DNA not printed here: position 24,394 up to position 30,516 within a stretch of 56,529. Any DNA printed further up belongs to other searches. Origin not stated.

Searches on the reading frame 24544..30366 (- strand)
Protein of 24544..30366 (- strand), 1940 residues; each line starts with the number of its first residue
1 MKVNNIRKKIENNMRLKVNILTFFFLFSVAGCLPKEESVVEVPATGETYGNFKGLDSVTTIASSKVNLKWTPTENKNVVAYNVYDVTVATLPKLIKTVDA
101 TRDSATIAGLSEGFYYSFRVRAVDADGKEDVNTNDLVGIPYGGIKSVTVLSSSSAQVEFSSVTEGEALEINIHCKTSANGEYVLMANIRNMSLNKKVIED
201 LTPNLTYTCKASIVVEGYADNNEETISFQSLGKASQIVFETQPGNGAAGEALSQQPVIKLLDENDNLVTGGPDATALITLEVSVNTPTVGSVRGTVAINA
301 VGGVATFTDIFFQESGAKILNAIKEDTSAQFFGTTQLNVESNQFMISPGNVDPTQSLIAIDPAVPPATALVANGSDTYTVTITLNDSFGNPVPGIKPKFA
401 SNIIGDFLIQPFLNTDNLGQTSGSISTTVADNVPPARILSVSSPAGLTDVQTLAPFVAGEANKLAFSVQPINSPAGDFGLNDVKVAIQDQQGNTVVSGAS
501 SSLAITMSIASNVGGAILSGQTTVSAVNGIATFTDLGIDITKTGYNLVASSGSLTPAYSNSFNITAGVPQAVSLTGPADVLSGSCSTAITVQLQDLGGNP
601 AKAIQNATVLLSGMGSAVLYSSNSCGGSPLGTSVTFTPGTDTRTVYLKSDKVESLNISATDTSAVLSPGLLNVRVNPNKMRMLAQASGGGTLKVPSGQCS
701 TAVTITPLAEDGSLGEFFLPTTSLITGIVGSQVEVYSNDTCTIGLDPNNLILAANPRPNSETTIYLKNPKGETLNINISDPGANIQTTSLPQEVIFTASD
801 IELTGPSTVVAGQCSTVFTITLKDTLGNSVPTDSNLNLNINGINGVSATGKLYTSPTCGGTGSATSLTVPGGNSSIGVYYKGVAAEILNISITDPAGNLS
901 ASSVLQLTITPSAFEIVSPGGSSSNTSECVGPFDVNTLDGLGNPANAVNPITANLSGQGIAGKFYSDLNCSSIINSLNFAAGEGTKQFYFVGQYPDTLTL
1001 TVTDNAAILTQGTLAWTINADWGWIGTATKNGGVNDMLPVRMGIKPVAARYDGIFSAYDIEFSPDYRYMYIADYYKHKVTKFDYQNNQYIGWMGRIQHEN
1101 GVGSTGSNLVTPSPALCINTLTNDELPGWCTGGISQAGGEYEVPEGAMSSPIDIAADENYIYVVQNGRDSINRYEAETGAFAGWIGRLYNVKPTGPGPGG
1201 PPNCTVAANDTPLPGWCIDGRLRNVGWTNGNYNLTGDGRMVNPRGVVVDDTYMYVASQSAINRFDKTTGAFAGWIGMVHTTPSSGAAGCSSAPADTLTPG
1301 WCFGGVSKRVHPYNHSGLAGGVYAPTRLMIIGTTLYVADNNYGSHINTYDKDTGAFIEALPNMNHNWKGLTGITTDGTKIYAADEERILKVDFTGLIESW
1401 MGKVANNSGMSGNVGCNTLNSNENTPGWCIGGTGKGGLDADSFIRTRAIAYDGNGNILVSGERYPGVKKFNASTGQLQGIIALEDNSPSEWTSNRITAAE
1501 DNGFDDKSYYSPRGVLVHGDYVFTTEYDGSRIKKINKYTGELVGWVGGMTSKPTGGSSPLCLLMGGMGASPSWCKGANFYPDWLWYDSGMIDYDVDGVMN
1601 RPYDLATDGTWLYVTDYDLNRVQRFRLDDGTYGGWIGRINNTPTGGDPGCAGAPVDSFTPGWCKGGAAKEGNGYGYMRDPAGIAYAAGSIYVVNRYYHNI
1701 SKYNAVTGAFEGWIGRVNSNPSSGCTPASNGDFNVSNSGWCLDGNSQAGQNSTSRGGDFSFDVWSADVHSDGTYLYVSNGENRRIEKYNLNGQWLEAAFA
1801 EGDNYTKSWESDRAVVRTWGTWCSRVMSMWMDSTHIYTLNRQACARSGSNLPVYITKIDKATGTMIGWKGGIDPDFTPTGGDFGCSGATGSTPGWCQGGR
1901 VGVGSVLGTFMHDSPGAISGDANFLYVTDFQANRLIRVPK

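Call 9: search_protein_families(library=pfam, proteins=[window:24544-30366:-], max_evalue=0.001)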
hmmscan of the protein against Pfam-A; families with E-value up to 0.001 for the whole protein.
window:24544-30366:- (1940 aa): 3 families
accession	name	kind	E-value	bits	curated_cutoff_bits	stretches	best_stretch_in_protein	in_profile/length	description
PF00041.27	fn3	-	1.7e-08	35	25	1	57-129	7-75/84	Fibronectin type III domain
PF02369.22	Big_1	-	3.4e-07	30.7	34.9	1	369-433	10-74/93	Bacterial Ig-like domain (group 1)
PF09134.16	Invasin_D3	-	2.8e-05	25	33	1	353-409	2-51/98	Invasin, domain 3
